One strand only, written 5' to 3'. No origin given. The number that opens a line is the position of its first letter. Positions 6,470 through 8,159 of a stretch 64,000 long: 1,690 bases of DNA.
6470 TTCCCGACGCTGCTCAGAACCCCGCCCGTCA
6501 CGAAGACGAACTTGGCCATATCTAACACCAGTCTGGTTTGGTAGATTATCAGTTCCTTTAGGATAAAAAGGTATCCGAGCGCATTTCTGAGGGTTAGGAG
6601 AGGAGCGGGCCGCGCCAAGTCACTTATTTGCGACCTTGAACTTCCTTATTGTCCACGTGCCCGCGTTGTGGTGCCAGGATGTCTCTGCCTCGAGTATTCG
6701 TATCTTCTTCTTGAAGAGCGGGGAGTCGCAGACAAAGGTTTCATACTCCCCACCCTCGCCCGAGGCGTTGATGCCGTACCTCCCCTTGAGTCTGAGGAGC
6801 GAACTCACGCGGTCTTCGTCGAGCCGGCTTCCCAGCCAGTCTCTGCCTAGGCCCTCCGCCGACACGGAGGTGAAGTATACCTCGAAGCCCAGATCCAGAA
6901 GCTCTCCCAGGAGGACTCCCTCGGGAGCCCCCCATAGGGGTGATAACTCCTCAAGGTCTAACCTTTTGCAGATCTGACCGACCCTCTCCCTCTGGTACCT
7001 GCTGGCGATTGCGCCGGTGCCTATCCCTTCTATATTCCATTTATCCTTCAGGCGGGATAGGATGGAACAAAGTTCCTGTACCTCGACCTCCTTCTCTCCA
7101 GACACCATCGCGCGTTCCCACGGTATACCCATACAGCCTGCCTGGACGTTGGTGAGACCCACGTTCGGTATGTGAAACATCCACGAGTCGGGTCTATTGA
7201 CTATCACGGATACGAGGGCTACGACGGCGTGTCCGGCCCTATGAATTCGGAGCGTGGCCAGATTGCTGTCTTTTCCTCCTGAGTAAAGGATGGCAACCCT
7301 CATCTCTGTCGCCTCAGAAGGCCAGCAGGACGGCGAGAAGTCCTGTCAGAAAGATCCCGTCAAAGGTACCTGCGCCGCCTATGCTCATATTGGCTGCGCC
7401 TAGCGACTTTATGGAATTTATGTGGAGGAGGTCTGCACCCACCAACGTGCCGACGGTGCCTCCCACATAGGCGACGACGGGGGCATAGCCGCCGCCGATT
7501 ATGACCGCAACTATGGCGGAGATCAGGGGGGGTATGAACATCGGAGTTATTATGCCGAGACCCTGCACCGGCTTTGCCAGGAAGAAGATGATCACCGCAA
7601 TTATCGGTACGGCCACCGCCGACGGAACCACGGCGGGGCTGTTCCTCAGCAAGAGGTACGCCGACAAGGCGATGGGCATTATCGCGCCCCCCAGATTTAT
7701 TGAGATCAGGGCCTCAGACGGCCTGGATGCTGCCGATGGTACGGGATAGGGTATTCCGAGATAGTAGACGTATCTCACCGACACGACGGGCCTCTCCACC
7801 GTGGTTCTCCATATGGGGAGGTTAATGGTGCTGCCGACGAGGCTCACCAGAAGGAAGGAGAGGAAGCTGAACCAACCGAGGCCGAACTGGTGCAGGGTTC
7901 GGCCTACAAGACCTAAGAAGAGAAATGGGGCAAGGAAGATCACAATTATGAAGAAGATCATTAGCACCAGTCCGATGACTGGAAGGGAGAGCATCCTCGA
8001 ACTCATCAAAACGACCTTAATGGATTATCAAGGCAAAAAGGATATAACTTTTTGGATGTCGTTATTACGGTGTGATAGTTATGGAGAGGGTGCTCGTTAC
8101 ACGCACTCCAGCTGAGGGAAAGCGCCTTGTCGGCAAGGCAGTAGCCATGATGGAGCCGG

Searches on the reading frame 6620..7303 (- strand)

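Call 54: search_protein_families(library=pfam, proteins=[window:6620-7303:-], max_evalue=0.00001)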
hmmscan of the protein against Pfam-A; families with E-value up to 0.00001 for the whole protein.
window:6620-7303:- (227 aa): 1 family
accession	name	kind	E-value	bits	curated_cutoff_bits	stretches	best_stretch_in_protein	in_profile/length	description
PF01902.24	Diphthami_syn_2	-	3e-64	217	23.2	1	1-223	1-218/219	Diphthamide synthase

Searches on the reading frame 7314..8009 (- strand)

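Call 54: search_protein_families(library=pfam, proteins=[window:7314-8009:-], max_evalue=0.00001)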
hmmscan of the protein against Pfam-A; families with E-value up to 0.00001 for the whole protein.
window:7314-8009:- (231 aa): 1 family
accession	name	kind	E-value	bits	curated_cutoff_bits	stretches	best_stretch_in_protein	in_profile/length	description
PF07758.16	DUF1614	-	6.6e-53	179.6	23.9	1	57-229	1-171/171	Protein of unknown function (DUF1614)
